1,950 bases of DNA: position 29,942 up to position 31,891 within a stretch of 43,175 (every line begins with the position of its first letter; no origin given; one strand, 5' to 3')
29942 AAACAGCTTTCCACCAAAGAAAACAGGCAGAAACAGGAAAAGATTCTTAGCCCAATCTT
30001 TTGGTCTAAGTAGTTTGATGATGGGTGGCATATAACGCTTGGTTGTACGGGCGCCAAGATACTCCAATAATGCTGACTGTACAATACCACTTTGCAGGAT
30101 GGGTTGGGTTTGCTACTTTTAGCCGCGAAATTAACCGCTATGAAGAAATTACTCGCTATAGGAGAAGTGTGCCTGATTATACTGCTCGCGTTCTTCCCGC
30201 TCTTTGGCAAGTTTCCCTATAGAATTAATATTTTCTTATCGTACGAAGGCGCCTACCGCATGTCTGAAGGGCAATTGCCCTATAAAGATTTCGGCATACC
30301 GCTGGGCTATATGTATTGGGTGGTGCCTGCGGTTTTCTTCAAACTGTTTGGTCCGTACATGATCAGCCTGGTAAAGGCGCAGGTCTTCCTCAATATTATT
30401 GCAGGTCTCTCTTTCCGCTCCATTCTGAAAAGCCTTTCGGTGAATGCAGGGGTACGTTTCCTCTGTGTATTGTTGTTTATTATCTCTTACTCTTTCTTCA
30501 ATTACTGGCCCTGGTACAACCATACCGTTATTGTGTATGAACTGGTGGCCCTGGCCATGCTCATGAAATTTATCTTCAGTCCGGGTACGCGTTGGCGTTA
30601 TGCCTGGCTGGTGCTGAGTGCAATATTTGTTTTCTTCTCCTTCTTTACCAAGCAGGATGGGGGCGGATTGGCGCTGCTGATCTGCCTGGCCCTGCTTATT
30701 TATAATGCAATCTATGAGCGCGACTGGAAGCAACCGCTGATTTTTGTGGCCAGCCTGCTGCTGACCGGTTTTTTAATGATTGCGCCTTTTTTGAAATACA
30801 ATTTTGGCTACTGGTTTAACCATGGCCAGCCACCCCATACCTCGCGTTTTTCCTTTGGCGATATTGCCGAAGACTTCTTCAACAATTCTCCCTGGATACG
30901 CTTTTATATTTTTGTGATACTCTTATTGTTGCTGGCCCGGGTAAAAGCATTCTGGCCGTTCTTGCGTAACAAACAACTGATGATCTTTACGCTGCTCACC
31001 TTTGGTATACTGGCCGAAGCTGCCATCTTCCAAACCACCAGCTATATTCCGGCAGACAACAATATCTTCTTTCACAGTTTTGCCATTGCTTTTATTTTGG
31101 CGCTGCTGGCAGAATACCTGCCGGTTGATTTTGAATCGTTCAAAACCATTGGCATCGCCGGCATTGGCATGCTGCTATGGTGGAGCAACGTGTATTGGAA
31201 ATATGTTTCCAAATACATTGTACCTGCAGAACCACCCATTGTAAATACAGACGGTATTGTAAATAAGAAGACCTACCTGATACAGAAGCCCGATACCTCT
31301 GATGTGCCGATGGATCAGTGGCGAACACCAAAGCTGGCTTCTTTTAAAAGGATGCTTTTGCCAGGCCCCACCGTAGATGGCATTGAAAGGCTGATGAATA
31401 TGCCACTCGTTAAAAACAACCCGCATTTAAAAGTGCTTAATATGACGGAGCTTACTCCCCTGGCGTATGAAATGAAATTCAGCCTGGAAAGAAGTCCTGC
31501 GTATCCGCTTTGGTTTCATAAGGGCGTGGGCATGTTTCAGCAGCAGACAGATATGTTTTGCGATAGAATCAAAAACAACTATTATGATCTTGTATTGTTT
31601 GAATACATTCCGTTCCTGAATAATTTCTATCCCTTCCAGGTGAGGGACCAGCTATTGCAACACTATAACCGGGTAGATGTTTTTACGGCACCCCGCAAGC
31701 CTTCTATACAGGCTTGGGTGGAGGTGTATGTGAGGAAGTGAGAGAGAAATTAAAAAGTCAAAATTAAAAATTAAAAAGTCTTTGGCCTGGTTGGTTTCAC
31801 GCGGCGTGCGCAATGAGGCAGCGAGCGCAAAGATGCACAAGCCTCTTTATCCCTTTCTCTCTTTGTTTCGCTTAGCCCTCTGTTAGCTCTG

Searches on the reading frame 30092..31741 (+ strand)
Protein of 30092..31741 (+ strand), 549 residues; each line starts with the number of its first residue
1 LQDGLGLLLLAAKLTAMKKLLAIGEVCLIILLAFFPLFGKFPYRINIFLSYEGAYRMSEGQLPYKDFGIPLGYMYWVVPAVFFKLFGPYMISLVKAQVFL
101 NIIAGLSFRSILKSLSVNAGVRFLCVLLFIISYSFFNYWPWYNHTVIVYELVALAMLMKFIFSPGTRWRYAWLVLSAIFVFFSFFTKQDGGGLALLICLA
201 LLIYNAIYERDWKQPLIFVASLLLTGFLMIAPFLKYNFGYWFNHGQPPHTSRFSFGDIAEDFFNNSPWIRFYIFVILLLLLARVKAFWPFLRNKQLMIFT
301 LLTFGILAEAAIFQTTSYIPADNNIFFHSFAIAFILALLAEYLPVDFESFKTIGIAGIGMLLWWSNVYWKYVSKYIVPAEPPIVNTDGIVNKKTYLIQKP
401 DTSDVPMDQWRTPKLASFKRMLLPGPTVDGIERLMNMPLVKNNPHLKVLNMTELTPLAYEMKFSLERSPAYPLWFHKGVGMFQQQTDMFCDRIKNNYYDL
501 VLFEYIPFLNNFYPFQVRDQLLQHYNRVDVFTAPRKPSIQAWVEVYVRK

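Call 3: search_protein_families(library=ncbifam, proteins=[window:30092-31741:+], max_evalue=0.001)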
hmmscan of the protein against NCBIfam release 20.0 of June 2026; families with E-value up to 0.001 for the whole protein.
window:30092-31741:+ (549 aa): 0 families

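Call 4: search_protein_families(library=pfam, proteins=[window:30092-31741:+], max_evalue=0.001)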
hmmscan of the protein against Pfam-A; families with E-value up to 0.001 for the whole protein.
window:30092-31741:+ (549 aa): 0 families

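Call 37: search_solved_structures(query=A2, max_evalue=10, show_alignments=2)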
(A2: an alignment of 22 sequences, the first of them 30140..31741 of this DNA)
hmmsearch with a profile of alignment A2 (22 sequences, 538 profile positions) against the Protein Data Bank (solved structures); distinct sequences matched with E-value up to 10: 2.
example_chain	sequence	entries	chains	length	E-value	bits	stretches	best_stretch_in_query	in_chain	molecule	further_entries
3rnl_A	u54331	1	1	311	0.057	15.1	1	457-496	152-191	Sulfotransferase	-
7voj_A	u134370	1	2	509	1.5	10.5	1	156-250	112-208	Aluminum-activated malate transporter 1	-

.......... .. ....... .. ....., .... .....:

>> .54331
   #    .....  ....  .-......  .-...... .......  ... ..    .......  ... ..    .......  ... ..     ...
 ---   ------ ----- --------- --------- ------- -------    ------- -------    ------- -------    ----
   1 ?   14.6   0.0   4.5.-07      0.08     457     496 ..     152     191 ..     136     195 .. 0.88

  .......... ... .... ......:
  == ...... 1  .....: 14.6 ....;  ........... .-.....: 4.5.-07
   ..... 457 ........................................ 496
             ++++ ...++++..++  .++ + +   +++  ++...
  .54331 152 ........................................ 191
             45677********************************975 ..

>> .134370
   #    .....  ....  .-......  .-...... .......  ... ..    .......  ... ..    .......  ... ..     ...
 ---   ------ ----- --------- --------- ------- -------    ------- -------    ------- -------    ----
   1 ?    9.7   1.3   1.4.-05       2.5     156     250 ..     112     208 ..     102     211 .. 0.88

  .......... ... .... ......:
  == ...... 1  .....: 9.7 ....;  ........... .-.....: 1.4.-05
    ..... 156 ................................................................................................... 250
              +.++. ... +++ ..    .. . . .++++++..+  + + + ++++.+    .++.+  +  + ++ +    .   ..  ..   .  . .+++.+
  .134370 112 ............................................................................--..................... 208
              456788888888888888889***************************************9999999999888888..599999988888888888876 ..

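Call 38: search_protein_families(library=pfam, alignment_id=A2, max_evalue=1)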
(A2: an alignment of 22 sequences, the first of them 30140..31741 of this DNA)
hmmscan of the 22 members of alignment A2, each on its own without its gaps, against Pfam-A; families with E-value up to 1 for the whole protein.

A. member 1, window:30140-31741:+ (533 aa): 1 family
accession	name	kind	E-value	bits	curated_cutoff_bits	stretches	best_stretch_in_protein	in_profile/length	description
PF11992.13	TgpA_N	-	0.0025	17.3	30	2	178-327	22-145/333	TgpA N-terminal domain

B. families by the number of members that match (of 22 scanned): 6 families
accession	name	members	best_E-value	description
PF22827.1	GldL_N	5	0.0097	GldL N-terminal domain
PF11992.13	TgpA_N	4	0.00017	TgpA N-terminal domain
PF19053.6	EccD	1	0.069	EccD-like transmembrane domain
PF04577.19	Glyco_transf_61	1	0.074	Glycosyltransferase 61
PF25592.1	DUF7937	1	0.19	Domain of unknown function (DUF7937)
PF21118.2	DosC_2nd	1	0.22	DosC CZB-like middle domain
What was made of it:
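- On CAZy GT136 (Citrobacter ORF12 family): The window protein matches no Pfam or NCBIfam model (calls 3, 4, 38).
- Tried and rejected: Pfam, NCBIfam and a profile search against PDB gave nothing (calls 3, 4, 37, 38).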

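Call 47: find_homologous_proteins(query=window:30140-31741:+, max_evalue=0.00001)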
Query window:30140-31741:+ (533 aa): 1790 proteins with E <= 0.00001 among 8000 candidates; the best 120 are listed.
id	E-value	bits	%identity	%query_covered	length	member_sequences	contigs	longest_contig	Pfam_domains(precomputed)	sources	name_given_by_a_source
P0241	0.0e+0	1151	95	98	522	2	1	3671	-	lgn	-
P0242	0.0e+0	1093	89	100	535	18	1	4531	-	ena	-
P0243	0.0e+0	1090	88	100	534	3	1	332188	-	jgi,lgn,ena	-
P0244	0.0e+0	1077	86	100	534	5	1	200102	-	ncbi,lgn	ncbi:MAG: hypothetical protein ABIQ88_14410 [Chitinophagaceae bacterium]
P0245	0.0e+0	1059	86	100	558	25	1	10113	-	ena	-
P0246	0.0e+0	1055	85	100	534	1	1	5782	-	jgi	jgi:hypothetical protein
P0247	0.0e+0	1046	84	100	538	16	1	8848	-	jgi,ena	-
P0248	0.0e+0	1040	84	100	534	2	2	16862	-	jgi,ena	-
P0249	0.0e+0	1033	83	100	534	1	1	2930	-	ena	-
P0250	0.0e+0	1030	83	100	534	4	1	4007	-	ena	-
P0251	0.0e+0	1023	83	100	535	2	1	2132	-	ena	-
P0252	0.0e+0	1021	83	100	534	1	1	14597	-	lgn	-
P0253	0.0e+0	1014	83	99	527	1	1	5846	-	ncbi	ncbi:MAG: hypothetical protein ABI813_15455, partial [Bacteroidota bacterium]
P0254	4.1e-295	998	81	100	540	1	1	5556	-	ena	-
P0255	1.0e-294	997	80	100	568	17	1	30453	-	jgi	jgi:hypothetical protein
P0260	5.5e-277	938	74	100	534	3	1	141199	-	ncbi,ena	-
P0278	1.3e-246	838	67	100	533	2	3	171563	-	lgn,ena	-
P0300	6.5e-233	793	66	100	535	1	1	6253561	-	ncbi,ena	-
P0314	3.1e-227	774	63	100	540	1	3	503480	-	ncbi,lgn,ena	-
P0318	4.5e-225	767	61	100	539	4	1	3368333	-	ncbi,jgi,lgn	jgi:hypothetical protein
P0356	9.5e-217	739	60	100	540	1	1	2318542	-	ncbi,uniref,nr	ncbi:hypothetical protein HHL16_07610 [Pseudoflavitalea sp. G-6-1-2]|uniref:hypothetical protein n=1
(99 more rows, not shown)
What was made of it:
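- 30140..31741 (+): Divergently transcribed 533-aa integral membrane protein with a predicted GT-C glycosyltransferase fold; candidate pentofuranosyltransferase (the ORF is open from a TTG at 30092). All 1790 homologues are annotated 'hypothetical' (call 47).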

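Call 54: predict_structure(alignment_id=A4)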
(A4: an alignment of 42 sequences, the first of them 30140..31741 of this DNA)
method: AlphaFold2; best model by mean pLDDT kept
length: 533 residues; sequences in the alignment: 42
mean_pLDDT: 80.4   pTM: 0.84
mean pLDDT of the five models: 80.4, 80.2, 78.2, 78.0, 77.1
residues with pLDDT >= 90: 201; 70-90: 204; 50-70: 87; < 50: 41
segments of 3 or more residues with pLDDT < 50: 49-54, 226-232, 376-387, 459-465, 493-495
pLDDT, mean of each block of 10 residues (from residue 1): 84 90 69 71 68 58 91 88 93 96 93 83 73 95 92 95 91 85 97 96 96 80 51 58 79 89 90 92 95 82 67 90 89 91 84 67 54 49 49 82 85 91 87 82 72 56 56 90 87 60 93 82 76 90
secondary structure, 60 per line:
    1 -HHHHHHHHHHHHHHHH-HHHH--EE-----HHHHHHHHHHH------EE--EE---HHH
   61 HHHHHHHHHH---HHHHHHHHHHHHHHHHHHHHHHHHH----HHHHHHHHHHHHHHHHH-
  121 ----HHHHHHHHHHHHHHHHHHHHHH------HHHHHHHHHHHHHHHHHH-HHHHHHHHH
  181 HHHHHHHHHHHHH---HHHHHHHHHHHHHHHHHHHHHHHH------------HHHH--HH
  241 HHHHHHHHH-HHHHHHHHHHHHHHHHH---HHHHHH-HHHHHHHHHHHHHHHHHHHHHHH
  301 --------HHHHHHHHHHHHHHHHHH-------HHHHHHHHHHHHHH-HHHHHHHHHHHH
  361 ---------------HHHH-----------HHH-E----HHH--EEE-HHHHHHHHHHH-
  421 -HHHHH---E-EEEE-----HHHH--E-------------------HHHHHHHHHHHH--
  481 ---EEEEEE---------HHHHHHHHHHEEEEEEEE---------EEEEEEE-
elements in order: H2-17 H19-22 H32-42 H58-70 H74-98 H103-119 H125-146 H153-170 H172-193 H197-220 H233-236 H239-249 H251-267 H271-276 H278-300 H309-326 H334-347 H349-360 H376-379 E405-407 H409-419 H422-426 E432-435 H441-444 H467-478 E484-489 H499-508 E509-516 E526-532
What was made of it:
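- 30140..31741 (+): The AF2 model has pLDDT 80.4 and pTM 0.84 (call 54).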

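Call 56: fold_search(model_id=the predicted structure, library=pdb)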
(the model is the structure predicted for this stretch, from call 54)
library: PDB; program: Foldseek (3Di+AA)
matches with E <= 10: 328; with E <= 0.001: 2
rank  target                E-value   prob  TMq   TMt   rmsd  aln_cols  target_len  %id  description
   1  5f15                  2.9e-04  1.00  0.49  0.49  12.1       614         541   12  Crystal Structure of ArnT from Cupriavidus metallidurans bound to Undecaprenyl phosphate (released 2016-02-17)
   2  9i5k_A                8.5e-04  1.00  0.44  0.47   8.8       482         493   13  Structure of the Chaetomium thermophilum Pmt4 homodimer (C2 symmetry) (released 2025-12-24)
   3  8if8_B                3.4e-03  1.00  0.41  0.37  10.8       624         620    9  Arabinosyltransferase AftA (released 2023-05-31)
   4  6ezn_F                6.7e-03  1.00  0.44  0.37  12.9       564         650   11  Cryo-EM structure of the yeast oligosaccharyltransferase (OST) complex (released 2018-01-17)
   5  6x0o                  1.0e-02  1.00  0.36  0.20   8.2       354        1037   16  Single-Particle Cryo-EM Structure of Arabinosyltransferase EmbB from Mycobacterium smegmatis (released 2020-06-10)
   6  7bvc_B                1.2e-02  1.00  0.34  0.19   8.4       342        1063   15  Cryo-EM structure of Mycobacterium smegmatis arabinosyltransferase EmbA-EmbB-AcpM2 in complex with ethambutol (released 2020-04-29)
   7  9dlh                  1.3e-02  1.00  0.41  0.38   9.5       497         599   11  donor substrate analog-bound AftB (released 2025-06-25)
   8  7bvh_A                1.6e-02  1.00  0.37  0.21  13.7       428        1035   14  Crystal structure of arabinosyltransferase EmbC2-AcpM2 complex from Mycobacterium smegmatis complexed with di-arabinos (released 2020-04-29)
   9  6p25_B                2.1e-02  1.00  0.32  0.25   5.2       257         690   14  Structure of S. cerevisiae protein O-mannosyltransferase Pmt1-Pmt2 complex bound to the sugar donor and a peptide acce (released 2019-07-10)
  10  3waj                  2.3e-02  1.00  0.37  0.27  13.5       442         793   13  Crystal structure of the Archaeoglobus fulgidus oligosaccharyltransferase (O29867_ARCFU) complex with Zn and sulfate (released 2013-10-30)
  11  8agc_A                2.6e-02  1.00  0.46  0.37  10.8       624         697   11  Structure of yeast oligosaccharylransferase complex with lipid-linked oligosaccharide and non-acceptor peptide bound (released 2022-12-07)
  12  9i5l_A                2.8e-02  1.00  0.30  0.24   5.6       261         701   15  Structure of the Chaetomium thermophilum Pmt4 homodimer (C1 symmetry) (released 2025-12-24)
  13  7bwr_A                2.8e-02  1.00  0.32  0.18  10.1       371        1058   15  Mycobacterium smegmatis arabinosyltransferase complex EmbB2-AcpM2 in substrate DPA bound asymmetric "active state" (released 2020-05-27)
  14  7bvf_B                2.9e-02  1.00  0.35  0.20   8.5       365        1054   13  Cryo-EM structure of Mycobacterium tuberculosis arabinosyltransferase EmbA-EmbB-AcpM2 in complex with ethambutol (released 2020-04-29)
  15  6s7o_A                2.9e-02  1.00  0.45  0.38  11.2       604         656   10  Cryo-EM structure of human oligosaccharyltransferase complex OST-A (released 2019-12-18)
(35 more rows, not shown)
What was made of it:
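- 30140..31741 (+): The top 21 Foldseek PDB hits are all GT-C enzymes: ArnT, Pmt, AftA, STT3, EmbA/B/C, AftB (call 56).
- See calls 54 and 56.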

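Call 67: find_encoding_contigs(protein=P0300, flank=7000, max_places=1)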
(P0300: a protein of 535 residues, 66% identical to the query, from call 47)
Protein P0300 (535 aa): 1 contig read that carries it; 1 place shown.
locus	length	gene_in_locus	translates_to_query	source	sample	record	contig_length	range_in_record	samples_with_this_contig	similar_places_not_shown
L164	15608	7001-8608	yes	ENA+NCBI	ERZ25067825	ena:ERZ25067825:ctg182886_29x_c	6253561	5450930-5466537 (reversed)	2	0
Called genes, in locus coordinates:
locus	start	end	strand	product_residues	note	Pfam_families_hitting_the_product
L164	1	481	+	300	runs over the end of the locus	PF03631:Virul_fac_BrkB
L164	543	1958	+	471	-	PF00072:Response_reg, PF00158:Sigma54_activat, PF14532:Sigma54_activ_2, PF20030:bpMoxR (weak), PF07724:AAA_2 (weak), PF07728:AAA_5, PF25601:AAA_lid_14, PF02954:HTH_8, +1 more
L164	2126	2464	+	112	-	-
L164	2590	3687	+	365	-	PF21338:Top1B_N_bact, PF01028:Topoisom_I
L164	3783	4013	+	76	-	-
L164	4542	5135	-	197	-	PF12710:HAD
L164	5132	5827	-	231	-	PF00106:adh_short, PF13561:adh_short_C2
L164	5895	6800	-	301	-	PF01040:UbiA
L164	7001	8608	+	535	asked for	-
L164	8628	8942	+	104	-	-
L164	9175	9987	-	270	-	PF00535:Glycos_transf_2, PF13641:Glyco_tranf_2_3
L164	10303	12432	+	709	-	PF17191:RecG_wedge, PF01336:tRNA_anti-codon, PF00270:DEAD, PF04851:ResIII, PF00271:Helicase_C, PF19833:RecG_dom3_C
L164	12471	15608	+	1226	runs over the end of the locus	PF25778:DUF7948, PF00801:PKD (weak), PF18911:PKD_4, PF18911:PKD_4, PF00801:PKD, PF18911:PKD_4, PF18911:PKD_4, PF13585:CHU_C, +3 more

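Call 68: find_encoding_contigs(protein=P0318, flank=7000, max_places=1)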
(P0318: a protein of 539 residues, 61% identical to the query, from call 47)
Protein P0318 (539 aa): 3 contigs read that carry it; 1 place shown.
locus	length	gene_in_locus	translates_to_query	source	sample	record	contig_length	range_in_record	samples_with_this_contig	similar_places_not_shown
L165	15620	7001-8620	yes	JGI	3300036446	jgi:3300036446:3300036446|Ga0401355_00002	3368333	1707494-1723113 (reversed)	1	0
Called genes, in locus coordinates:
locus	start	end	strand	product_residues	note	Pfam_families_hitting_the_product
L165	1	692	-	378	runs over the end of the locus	PF07690:MFS_1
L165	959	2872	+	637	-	PF02230:Abhydrolase_2 (faint), PF18911:PKD_4 (faint), PF22352:K319L-like_PKD, PF18962:Por_Secre_tail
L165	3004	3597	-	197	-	PF00702:Hydrolase (faint), PF12710:HAD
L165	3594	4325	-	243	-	PF00106:adh_short, PF13561:adh_short_C2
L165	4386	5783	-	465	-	PF01565:FAD_binding_4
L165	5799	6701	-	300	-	PF01040:UbiA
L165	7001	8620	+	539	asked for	-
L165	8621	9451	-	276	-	PF00480:ROK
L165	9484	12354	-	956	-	PF01074:Glyco_hydro_38N, PF09261:Alpha-mann_mid (weak), PF07748:Glyco_hydro_38C, PF17677:Glyco_hydro38C2 (weak)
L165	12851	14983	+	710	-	PF17191:RecG_wedge, PF22590:Cas3-like_C_2 (faint), PF01336:tRNA_anti-codon, PF00270:DEAD, PF04851:ResIII, PF00271:Helicase_C, PF19833:RecG_dom3_C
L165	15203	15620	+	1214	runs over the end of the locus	PF25778:DUF7948, PF06739:SBBP (faint), PF18911:PKD_4 (weak), PF00801:PKD (weak), PF18911:PKD_4, PF13585:CHU_C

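Call 69: find_encoding_contigs(protein=P0260, flank=7000, max_places=1)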
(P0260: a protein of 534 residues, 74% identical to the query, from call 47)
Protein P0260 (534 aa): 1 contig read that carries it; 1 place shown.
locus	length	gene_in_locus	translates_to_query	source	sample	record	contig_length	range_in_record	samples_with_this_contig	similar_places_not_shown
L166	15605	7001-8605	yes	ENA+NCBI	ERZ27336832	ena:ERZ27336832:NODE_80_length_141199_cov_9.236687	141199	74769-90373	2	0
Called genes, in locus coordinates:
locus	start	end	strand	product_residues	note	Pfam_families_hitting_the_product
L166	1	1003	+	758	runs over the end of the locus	PF00801:PKD (faint), PF02010:REJ (faint), PF17963:Big_9 (weak), PF18911:PKD_4, PF22352:K319L-like_PKD, PF07495:Y_Y_Y (faint), PF22352:K319L-like_PKD, PF18962:Por_Secre_tail, +3 more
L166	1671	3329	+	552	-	PF18911:PKD_4 (weak), PF22352:K319L-like_PKD, PF18962:Por_Secre_tail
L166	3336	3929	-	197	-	PF12710:HAD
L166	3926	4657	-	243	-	PF00106:adh_short, PF13561:adh_short_C2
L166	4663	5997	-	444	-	PF01565:FAD_binding_4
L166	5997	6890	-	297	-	PF01040:UbiA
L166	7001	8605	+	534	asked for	-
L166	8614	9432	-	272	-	PF00535:Glycos_transf_2, PF10111:Glyco_tranf_2_2 (weak), PF13641:Glyco_tranf_2_3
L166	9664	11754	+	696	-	PF17191:RecG_wedge, PF01336:tRNA_anti-codon, PF00270:DEAD, PF04851:ResIII, PF00271:Helicase_C, PF19833:RecG_dom3_C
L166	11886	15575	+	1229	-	PF25778:DUF7948, PF00801:PKD, PF18911:PKD_4, PF00801:PKD, PF18911:PKD_4, PF18911:PKD_4, PF00801:PKD, PF18911:PKD_4, +3 more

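Call 73: find_encoding_contigs(protein=P0356, flank=7000, max_places=1)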
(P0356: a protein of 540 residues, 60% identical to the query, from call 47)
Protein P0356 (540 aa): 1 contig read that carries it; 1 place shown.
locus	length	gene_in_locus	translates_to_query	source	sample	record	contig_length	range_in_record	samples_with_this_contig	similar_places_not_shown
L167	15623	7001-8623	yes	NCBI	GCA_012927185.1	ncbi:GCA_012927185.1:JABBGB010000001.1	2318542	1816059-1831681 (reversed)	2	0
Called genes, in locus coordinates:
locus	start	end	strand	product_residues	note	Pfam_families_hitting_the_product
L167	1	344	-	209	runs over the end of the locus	PF13505:OMP_b-brl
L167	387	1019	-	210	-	PF13590:DUF4136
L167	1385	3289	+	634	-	PF02230:Abhydrolase_2 (faint), PF17963:Big_9 (faint), PF18911:PKD_4 (faint), PF22352:K319L-like_PKD, PF07495:Y_Y_Y (faint), PF22352:K319L-like_PKD, PF18962:Por_Secre_tail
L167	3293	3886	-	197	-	PF12710:HAD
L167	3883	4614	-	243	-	PF00106:adh_short, PF13561:adh_short_C2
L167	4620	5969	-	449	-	PF01565:FAD_binding_4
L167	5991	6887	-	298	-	PF01040:UbiA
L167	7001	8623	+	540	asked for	-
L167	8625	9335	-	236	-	-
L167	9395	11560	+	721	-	PF17191:RecG_wedge, PF22590:Cas3-like_C_2 (faint), PF01336:tRNA_anti-codon, PF00270:DEAD, PF04851:ResIII, PF00271:Helicase_C, PF19833:RecG_dom3_C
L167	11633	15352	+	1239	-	PF25778:DUF7948, PF06739:SBBP (faint), PF18911:PKD_4 (weak), PF00801:PKD (weak), PF18911:PKD_4, PF13585:CHU_C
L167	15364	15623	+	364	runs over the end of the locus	PF11751:PorP_SprF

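Call 74: find_encoding_contigs(protein=P0314, flank=7000, max_places=1)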
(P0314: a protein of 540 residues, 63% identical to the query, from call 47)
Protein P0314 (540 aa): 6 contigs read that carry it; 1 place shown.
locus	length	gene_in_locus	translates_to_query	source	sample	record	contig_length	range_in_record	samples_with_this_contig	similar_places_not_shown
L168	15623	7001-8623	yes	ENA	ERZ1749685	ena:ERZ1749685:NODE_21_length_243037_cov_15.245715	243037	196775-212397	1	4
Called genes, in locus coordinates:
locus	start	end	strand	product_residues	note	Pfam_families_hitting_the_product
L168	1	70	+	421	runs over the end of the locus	PF02547:Queuosine_synth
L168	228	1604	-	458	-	PF00512:HisKA, PF02518:HATPase_c, PF13589:HATPase_c_3 (weak)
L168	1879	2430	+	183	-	PF02622:DUF179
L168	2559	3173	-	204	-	PF13505:OMP_b-brl, PF03922:OmpW (weak)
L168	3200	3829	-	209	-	PF13590:DUF4136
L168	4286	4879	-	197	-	PF12710:HAD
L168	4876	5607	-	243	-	PF00106:adh_short, PF13561:adh_short_C2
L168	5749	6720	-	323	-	PF01040:UbiA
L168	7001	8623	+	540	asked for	-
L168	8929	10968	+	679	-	PF17191:RecG_wedge, PF01336:tRNA_anti-codon, PF22590:Cas3-like_C_2 (faint), PF00270:DEAD, PF04851:ResIII, PF00271:Helicase_C, PF19833:RecG_dom3_C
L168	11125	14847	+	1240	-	PF25778:DUF7948, PF18911:PKD_4, PF00801:PKD, PF18911:PKD_4, PF00801:PKD, PF18911:PKD_4, PF00801:PKD, PF18911:PKD_4, +2 more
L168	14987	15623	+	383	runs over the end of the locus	PF11751:PorP_SprF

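Call 75: find_encoding_contigs(protein=P0278, flank=7000, max_places=1)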
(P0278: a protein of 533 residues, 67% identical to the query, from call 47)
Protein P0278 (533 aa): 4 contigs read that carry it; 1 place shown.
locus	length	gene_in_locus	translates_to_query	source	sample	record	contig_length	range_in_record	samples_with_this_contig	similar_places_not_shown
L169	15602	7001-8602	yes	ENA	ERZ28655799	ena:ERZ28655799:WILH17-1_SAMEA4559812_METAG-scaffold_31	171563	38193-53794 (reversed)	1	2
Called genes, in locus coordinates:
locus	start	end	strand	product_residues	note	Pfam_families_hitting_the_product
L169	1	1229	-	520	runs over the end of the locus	PF13809:Tubulin_2 (faint)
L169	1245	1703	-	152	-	-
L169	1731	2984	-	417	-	-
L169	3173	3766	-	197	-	PF12710:HAD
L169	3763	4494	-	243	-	PF00106:adh_short, PF13561:adh_short_C2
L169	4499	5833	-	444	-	PF01565:FAD_binding_4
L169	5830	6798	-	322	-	PF01040:UbiA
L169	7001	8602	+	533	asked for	-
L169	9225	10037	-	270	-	PF00535:Glycos_transf_2, PF10111:Glyco_tranf_2_2 (faint), PF13641:Glyco_tranf_2_3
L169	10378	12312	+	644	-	PF01336:tRNA_anti-codon, PF17191:RecG_wedge (weak), PF00270:DEAD, PF04851:ResIII, PF00271:Helicase_C, PF19833:RecG_dom3_C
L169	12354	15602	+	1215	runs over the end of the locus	PF25778:DUF7948, PF00801:PKD, PF18911:PKD_4, PF18911:PKD_4, PF18911:PKD_4, PF00801:PKD, PF18911:PKD_4, PF13585:CHU_C, +3 more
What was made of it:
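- All six GT-C-anchored loci keep it (calls 67-69, 73-75). No UbiA-HAD cluster lacking the SDR turned up among six GT-C-anchored loci (calls 67-69, 73-75).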
